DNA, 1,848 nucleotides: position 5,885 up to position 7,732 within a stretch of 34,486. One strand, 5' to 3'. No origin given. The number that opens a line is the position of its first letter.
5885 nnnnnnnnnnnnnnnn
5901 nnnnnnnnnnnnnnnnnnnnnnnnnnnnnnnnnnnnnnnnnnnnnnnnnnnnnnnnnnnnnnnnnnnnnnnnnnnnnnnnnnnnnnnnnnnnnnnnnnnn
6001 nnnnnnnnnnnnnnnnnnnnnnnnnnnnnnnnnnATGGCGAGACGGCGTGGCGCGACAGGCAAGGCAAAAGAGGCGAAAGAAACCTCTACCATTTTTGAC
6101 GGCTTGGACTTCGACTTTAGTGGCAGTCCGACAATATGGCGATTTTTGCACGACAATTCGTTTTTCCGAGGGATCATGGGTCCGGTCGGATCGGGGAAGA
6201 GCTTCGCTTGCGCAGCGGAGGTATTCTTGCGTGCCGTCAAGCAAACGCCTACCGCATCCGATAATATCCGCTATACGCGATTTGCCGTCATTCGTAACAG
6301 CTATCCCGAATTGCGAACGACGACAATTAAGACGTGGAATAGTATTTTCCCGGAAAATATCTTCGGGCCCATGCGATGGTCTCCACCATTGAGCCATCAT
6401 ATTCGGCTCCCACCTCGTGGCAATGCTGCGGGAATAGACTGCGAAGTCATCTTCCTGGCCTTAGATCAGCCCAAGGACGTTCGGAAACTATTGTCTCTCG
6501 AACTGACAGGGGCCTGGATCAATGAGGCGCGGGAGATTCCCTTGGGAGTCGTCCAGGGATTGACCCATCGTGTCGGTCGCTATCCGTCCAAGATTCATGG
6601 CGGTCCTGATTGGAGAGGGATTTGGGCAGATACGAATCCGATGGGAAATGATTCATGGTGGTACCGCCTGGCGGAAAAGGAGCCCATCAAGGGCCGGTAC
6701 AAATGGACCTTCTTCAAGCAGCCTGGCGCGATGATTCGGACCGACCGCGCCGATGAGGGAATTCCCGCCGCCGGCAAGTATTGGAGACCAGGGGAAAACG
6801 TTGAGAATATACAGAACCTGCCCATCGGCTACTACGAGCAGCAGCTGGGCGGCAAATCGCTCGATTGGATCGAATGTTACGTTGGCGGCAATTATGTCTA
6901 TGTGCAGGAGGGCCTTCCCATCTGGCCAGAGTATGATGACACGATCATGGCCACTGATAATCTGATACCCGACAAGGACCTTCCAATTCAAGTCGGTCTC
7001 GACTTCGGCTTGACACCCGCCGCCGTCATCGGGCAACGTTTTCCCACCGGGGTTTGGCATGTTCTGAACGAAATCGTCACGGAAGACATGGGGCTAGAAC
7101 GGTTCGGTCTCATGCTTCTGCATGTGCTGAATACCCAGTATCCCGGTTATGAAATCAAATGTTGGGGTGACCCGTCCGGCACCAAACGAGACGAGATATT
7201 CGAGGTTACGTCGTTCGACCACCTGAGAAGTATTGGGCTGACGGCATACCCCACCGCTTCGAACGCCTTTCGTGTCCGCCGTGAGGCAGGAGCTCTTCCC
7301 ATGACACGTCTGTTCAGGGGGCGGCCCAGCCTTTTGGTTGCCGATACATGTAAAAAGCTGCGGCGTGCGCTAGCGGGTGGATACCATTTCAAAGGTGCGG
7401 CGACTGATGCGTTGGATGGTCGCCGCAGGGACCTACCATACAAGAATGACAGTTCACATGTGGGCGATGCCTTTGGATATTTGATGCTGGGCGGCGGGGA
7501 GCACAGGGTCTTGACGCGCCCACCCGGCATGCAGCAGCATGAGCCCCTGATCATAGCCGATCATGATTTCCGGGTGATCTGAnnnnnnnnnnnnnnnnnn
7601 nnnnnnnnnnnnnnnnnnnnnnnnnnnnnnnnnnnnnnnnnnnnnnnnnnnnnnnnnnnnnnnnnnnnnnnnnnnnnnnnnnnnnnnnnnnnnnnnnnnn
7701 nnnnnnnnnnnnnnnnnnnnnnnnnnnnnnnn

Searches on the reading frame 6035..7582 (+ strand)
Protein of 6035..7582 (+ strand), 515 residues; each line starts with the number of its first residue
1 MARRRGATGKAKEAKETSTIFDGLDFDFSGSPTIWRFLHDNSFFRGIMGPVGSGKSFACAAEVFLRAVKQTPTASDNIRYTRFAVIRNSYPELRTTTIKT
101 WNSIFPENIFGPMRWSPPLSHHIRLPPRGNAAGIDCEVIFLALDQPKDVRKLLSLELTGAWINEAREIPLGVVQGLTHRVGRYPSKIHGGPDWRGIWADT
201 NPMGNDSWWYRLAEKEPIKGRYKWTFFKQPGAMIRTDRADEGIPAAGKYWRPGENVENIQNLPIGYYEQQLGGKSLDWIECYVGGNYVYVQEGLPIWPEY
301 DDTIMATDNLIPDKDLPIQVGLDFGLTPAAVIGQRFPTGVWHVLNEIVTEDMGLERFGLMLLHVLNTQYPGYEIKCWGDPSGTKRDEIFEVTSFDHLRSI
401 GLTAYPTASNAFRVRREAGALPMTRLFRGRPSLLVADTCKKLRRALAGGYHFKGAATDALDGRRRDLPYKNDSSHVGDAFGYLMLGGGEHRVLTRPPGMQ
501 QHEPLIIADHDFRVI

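Call 24: search_protein_families(library=pfam, proteins=[window:6035-7582:+], max_evalue=0.001)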
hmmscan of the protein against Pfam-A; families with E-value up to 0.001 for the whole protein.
window:6035-7582:+ (515 aa): 0 families

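Call 32: find_related_loci(query=A1, collection=genome_contigs, flank=10000)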
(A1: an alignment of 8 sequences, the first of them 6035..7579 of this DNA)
Query A1 (515 aa) in genome_contigs; peptide patterns used: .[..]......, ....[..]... (x = any residue, [..] = any of these).
121 stretches matched a pattern; 17 encode a relative of the query (tblastn E <= 1e-3); 17 distinct loci.
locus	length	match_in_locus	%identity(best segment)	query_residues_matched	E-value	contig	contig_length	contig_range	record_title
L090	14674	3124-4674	63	1-515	0e+0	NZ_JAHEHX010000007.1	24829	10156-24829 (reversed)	MAG: Polaribacter sp. isolate Ww478 NODE_2075_length_24829_cov_6.500769, whole genome shotgun sequence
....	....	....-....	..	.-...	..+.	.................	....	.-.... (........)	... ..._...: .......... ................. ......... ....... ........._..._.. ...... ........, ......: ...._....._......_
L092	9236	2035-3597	61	6-515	0e+0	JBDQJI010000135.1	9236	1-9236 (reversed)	MAG: Alphaproteobacteria bacterium isolate SFB_27D_19Dec05_100_63 k141_922525_length_9236_cov_118.9531, whole genome sho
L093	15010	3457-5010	58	7-515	0e+0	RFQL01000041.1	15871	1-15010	MAG: Burkholderiaceae bacterium isolate WB4_2_1091 contig_100_40, whole genome shotgun sequence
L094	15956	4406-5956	60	1-515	0e+0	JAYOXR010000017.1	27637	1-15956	MAG: Candidatus Nitrosopumilus brisbanensis isolate 139563_S164_maxbin_bins.tsv.144 NODE_1587_length_27637_cov_67.339714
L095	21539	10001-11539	60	2-514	0e+0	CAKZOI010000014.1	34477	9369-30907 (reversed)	MAG TPA_asm: uncultured Opitutae bacterium isolate ERR2094175_bin.4_CONCOCT_v1.1_MAG genome assembly, contig: ERZ650154.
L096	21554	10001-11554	60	4-515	0e+0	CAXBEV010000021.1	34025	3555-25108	MAG TPA_asm: uncultured Rhodospirillales bacterium isolate ERR2762125_binner12_Refined_25 genome assembly, contig: ERZ34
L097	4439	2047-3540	60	5-495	0e+0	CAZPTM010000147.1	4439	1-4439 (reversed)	MAG TPA_asm: uncultured Limnohabitans sp. isolate SRP249901_co1_18 genome assembly, contig: NODE_21617_length_4439_cov_7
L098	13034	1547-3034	60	5-495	0e+0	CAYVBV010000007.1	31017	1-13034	MAG TPA_asm: uncultured Polynucleobacter sp. isolate SRP069133_co1_329 genome assembly, contig: NODE_1009_length_31017_c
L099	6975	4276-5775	61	23-515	0e+0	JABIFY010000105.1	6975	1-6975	MAG: Alphaproteobacteria bacterium isolate SI053_bin31 k141_806921, whole genome shotgun sequence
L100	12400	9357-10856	57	22-515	0e+0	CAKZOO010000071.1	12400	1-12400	MAG TPA_asm: uncultured Flavobacteriaceae bacterium isolate ERR2094171_bin.138_CONCOCT_v1.1_MAG genome assembly, contig:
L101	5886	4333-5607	60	78-495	4e-173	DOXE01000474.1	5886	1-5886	MAG TPA_asm: Chloroflexota bacterium isolate UBA11865 contig_5792, whole genome shotgun sequence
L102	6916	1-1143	61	123-495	2e-159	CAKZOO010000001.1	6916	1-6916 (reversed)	MAG TPA_asm: uncultured Flavobacteriaceae bacterium isolate ERR2094171_bin.138_CONCOCT_v1.1_MAG genome assembly, contig:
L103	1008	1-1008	62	33-361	2e-162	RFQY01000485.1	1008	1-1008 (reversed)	MAG: Rhodobacteraceae bacterium isolate WB4_7_009 contig_100_484, whole genome shotgun sequence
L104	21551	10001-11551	60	1-515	0e+0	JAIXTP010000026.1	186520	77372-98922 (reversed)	MAG: Hyphomicrobiales bacterium isolate C8_MAG_00042 pond_C8_MAG_00042_000000000036, whole genome shotgun sequence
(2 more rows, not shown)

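Call 36: find_homologous_proteins(query=L104:1013-1705:-, max_evalue=1e-30)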
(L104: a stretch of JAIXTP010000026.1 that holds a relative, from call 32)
Query L104:1013-1705:- (231 aa): 7496 proteins with E <= 1e-30 among 8000 candidates; the best 120 are listed.
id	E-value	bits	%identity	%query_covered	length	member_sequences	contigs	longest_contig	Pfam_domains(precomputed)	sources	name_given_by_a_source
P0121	3.1e-145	499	100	100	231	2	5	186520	PF00239.27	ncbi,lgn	-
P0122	2.1e-96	340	70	97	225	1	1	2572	PF00239.27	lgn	-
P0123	2.7e-96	340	68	97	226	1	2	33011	PF00239.27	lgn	-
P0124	5.5e-95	335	68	95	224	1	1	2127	PF00239.27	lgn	-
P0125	6.8e-94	332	71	94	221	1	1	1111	PF00239.27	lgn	-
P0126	1.8e-93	330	70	95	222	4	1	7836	PF00239.27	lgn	-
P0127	1.9e-93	330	68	95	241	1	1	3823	PF00239.27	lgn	-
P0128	1.8e-92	327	67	95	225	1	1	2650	PF00239.27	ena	-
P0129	5.8e-92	325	67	97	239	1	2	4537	PF00239.27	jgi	jgi:DNA invertase Pin-like site-specific DNA recombinase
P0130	1.2e-90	321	70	93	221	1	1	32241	PF00239.27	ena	-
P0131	3.0e-90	320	66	97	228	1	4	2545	PF00239.27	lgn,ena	-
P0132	5.8e-90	319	65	97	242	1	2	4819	PF00239.27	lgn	-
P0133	8.1e-90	318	66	97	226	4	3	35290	PF00239.27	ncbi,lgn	-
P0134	3.4e-89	316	66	97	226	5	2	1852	PF00239.27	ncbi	-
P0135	3.8e-89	316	67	95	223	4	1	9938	PF00239.27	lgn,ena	-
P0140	3.0e-88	313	66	95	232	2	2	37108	PF00239.27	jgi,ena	jgi:DNA invertase Pin-like site-specific DNA recombinase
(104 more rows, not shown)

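Call 37: find_encoding_contigs(protein=P0121, flank=10000, max_places=5)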
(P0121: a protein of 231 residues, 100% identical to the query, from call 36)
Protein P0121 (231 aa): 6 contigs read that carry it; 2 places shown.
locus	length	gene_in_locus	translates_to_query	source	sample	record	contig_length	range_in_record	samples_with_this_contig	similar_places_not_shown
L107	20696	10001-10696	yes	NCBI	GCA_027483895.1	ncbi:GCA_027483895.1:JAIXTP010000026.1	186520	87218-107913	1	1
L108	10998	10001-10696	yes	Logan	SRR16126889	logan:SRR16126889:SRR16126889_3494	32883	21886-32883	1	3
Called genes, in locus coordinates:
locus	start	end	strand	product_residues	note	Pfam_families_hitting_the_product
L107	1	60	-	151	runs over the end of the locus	-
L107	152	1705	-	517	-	-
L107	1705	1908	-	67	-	-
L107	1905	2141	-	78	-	-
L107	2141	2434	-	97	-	-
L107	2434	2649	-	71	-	-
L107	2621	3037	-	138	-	PF03592:Terminase_2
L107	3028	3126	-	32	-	-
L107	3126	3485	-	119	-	PF19905:DUF6378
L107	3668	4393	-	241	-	PF12802:MarR_2 (faint), PF13730:HTH_36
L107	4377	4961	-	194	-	-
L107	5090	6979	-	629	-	PF13481:AAA_25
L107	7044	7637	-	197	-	-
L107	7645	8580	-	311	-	PF00145:DNA_methylase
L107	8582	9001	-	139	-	PF05866:RusA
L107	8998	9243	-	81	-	-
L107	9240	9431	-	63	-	-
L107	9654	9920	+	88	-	-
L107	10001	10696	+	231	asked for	PF00239:Resolvase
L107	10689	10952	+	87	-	-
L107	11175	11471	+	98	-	-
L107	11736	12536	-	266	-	PF00753:Lactamase_B, PF23023:Anti-Pycsar_Apyc1 (weak), PF12706:Lactamase_B_2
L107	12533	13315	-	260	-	PF01026:TatD_DNase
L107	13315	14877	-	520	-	PF00133:tRNA-synt_1, PF01406:tRNA-synt_1e, PF09334:tRNA-synt_1g, PF00133:tRNA-synt_1, PF19303:Anticodon_3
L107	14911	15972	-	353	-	PF13177:DNA_pol3_delta2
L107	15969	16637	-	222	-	PF02223:Thymidylate_kin, PF13521:AAA_28 (weak)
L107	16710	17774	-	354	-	PF03330:DPBB_1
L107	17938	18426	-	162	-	-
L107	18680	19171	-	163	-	PF02639:DUF188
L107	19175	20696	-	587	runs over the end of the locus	PF00270:DEAD, PF04851:ResIII (weak), PF00271:Helicase_C, PF03880:DbpA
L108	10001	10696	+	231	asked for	PF00239:Resolvase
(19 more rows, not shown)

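Call 40: find_homologous_proteins(query=L107:11175-11468:+, max_evalue=0.00001)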
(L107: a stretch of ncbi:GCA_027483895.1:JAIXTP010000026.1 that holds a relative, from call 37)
Query L107:11175-11468:+ (98 aa): 2 proteins with E <= 0.00001 among 4 candidates.
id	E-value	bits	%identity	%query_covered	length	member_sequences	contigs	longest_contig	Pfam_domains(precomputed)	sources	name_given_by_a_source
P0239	1.7e-52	193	96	97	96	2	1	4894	-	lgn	-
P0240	3.2e-42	160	80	94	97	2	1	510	-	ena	-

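Call 41: find_encoding_contigs(protein=P0239, flank=10000, max_places=5)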
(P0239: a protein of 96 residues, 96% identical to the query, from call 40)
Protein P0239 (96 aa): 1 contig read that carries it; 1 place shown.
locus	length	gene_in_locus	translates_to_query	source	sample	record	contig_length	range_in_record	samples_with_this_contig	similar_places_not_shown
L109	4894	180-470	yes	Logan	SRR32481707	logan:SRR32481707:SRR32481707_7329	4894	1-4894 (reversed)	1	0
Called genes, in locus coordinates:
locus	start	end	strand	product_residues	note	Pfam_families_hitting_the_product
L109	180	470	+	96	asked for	-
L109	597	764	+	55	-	-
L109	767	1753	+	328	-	PF09588:YqaJ (weak)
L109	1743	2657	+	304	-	PF02899:Phage_int_SAM_1, PF13495:Phage_int_SAM_4, PF00589:Phage_integrase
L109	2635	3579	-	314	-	PF00149:Metallophos (weak)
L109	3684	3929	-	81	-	-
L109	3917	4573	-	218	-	PF13539:Peptidase_M15_4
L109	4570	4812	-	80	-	PF19622:DUF6127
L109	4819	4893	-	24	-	?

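Call 65: search_protein_families(library=pfam, proteins=[L107:10689-10949:+], max_evalue=1)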
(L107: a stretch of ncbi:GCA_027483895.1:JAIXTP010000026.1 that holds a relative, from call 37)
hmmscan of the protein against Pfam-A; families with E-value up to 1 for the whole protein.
L107:10689-10949:+ (87 aa): 1 family
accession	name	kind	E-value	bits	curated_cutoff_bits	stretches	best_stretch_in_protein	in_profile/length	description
PF07151.18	DUF1391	-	0.027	14.6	27.3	1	28-58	14-44/48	Protein of unknown function (DUF1391)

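Call 88: find_encoding_contigs(protein=P0123, flank=3000, max_places=1)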
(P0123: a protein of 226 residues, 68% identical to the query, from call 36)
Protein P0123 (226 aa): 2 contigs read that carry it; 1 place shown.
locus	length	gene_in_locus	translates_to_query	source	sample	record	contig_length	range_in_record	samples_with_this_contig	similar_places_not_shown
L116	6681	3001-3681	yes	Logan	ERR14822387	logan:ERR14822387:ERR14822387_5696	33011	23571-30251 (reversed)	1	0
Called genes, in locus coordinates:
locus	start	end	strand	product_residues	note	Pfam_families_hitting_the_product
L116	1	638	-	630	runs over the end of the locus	PF13481:AAA_25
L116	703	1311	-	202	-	-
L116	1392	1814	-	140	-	PF00383:dCMP_cyt_deam_1, PF14437:MafB19-deam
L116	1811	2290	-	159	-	-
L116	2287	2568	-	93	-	PF10073:GapR_DNA-bd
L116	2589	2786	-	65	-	-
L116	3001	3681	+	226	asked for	PF00239:Resolvase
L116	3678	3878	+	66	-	-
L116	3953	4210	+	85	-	-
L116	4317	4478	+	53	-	-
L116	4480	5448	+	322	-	PF09588:YqaJ (faint)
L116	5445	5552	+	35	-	-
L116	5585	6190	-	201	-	PF11860:Muramidase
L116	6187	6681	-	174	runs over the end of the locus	-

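Call 89: find_encoding_contigs(protein=P0133, flank=3000, max_places=1)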
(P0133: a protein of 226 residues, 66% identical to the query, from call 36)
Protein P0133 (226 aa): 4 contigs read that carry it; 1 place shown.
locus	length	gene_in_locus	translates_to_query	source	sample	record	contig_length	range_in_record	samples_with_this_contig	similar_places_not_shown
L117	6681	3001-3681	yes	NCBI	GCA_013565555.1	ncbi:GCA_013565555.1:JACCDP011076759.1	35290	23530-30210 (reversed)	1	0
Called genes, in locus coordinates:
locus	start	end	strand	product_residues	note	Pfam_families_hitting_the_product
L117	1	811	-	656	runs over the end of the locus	PF13481:AAA_25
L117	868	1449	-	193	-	-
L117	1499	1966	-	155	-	-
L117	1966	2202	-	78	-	-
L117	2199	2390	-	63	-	-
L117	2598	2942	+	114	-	-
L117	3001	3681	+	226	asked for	PF00239:Resolvase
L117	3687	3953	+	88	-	-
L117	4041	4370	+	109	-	-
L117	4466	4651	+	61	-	-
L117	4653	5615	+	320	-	PF09588:YqaJ (weak)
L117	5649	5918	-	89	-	PF07484:Collar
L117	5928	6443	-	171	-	PF05838:Glyco_hydro_108, PF09374:PG_binding_3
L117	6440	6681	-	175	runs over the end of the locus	-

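Call 90: find_encoding_contigs(protein=P0140, flank=3000, max_places=1)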
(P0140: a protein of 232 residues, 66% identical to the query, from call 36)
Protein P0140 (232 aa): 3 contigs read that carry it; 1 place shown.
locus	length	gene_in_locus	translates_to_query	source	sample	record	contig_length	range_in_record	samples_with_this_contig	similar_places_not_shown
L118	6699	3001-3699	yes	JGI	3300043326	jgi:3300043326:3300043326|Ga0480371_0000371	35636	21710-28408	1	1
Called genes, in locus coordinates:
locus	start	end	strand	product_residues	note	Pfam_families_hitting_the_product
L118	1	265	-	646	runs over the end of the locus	PF13481:AAA_25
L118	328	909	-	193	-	-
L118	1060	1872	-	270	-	-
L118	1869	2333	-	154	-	-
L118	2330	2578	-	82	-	-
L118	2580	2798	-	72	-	-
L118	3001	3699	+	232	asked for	PF00239:Resolvase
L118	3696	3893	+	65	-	-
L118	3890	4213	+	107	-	-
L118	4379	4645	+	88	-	-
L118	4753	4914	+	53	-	-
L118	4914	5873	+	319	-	PF09588:YqaJ (weak)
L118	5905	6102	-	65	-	-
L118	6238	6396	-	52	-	PF23987:Phage_holin_10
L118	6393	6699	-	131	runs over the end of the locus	PF13539:Peptidase_M15_4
